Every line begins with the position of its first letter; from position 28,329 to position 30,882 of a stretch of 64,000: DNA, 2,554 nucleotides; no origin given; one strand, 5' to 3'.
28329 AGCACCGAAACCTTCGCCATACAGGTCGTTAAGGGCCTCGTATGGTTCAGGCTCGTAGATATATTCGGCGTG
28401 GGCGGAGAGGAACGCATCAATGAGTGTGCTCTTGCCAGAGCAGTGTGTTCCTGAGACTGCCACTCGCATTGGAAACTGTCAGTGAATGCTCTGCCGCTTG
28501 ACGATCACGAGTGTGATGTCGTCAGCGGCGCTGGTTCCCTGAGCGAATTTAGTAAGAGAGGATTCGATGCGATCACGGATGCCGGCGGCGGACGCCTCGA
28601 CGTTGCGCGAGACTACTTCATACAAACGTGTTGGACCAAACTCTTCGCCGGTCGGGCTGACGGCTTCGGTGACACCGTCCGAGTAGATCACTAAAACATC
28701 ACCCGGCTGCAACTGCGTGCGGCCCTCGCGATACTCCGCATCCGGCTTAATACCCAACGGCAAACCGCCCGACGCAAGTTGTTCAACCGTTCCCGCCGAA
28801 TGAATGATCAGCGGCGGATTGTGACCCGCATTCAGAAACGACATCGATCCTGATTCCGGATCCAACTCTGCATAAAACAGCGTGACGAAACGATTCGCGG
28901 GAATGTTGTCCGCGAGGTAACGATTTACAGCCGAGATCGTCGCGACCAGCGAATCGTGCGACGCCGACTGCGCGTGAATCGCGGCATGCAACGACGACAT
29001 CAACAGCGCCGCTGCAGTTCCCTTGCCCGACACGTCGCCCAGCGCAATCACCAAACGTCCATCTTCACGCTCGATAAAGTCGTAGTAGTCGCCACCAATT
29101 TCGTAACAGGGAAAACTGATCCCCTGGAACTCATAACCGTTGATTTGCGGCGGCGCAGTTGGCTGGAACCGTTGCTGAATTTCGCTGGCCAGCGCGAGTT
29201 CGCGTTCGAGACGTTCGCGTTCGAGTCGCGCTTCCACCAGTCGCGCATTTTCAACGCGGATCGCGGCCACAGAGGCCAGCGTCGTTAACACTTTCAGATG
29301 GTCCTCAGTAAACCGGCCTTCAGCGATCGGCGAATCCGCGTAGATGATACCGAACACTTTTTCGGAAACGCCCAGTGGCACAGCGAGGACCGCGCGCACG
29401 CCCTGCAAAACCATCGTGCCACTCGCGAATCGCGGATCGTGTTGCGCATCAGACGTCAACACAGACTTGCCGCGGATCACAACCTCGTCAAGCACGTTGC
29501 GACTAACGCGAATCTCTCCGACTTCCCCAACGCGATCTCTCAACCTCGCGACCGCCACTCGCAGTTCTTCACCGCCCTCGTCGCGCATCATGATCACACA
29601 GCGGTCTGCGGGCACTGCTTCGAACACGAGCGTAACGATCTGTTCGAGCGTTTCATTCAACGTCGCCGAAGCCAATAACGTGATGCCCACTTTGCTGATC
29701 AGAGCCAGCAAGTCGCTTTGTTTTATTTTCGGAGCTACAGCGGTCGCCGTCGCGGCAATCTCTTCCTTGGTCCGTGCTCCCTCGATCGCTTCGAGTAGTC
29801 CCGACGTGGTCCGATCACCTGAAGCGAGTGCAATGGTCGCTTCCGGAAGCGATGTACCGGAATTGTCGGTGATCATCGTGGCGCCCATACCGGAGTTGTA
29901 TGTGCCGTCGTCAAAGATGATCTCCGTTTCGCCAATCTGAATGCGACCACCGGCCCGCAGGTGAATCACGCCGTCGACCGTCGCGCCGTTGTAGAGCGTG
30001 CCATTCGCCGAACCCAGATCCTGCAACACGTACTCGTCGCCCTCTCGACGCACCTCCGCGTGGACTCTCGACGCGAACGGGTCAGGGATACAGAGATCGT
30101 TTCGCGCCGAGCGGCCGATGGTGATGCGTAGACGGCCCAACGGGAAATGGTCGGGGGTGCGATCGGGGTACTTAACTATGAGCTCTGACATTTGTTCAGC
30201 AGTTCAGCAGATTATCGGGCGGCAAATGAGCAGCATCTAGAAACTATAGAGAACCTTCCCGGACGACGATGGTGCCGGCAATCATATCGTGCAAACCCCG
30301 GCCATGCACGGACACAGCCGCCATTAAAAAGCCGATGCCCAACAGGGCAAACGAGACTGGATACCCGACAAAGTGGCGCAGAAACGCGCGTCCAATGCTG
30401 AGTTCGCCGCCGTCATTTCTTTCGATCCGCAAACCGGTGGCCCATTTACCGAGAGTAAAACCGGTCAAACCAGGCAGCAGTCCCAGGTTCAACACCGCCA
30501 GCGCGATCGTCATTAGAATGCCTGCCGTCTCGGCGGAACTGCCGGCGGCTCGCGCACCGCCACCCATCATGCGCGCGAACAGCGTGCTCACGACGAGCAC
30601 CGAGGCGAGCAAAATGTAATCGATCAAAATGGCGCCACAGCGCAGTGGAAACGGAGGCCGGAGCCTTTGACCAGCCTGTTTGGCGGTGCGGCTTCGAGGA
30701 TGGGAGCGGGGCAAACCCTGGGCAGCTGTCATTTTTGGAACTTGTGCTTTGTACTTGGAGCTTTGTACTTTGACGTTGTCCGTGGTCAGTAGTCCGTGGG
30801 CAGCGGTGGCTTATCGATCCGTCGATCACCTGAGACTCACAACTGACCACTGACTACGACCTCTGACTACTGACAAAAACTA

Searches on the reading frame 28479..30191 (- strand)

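Call 51: search_protein_families(library=pfam, proteins=[window:28479-30191:-], max_evalue=0.001)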
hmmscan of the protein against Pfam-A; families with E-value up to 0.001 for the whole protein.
window:28479-30191:- (570 aa): 6 families
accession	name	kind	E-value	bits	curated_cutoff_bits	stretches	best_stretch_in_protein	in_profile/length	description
PF07228.17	SpoIIE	-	6.6e-52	176.7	25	1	377-566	2-191/192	Stage II sporulation protein E (SpoIIE)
PF00498.31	FHA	-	1.8e-17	63.9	20.7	1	23-87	1-67/67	FHA domain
PF01590.32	GAF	-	2.2e-17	64.3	22.4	1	178-312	2-132/133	GAF domain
PF13492.12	GAF_3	-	9.3e-16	58.9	27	1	178-315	2-129/129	GAF domain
PF13185.12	GAF_2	-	6.7e-14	52.7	28.6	1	176-312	2-134/136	GAF domain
PF16697.10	Yop-YscD_cpl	-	5.7e-13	49.4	33.2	1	15-94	11-91/94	Inner membrane component of T3SS, cytoplasmic domain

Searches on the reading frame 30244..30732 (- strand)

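Call 49: search_protein_families(library=pfam, proteins=[window:30244-30732:-], max_evalue=0.001)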
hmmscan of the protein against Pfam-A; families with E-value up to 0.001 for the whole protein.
window:30244-30732:- (162 aa): 1 family
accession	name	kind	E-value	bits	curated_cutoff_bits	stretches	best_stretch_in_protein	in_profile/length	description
PF06271.18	RDD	-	2.6e-20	73.6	24.1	1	30-153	6-137/137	RDD family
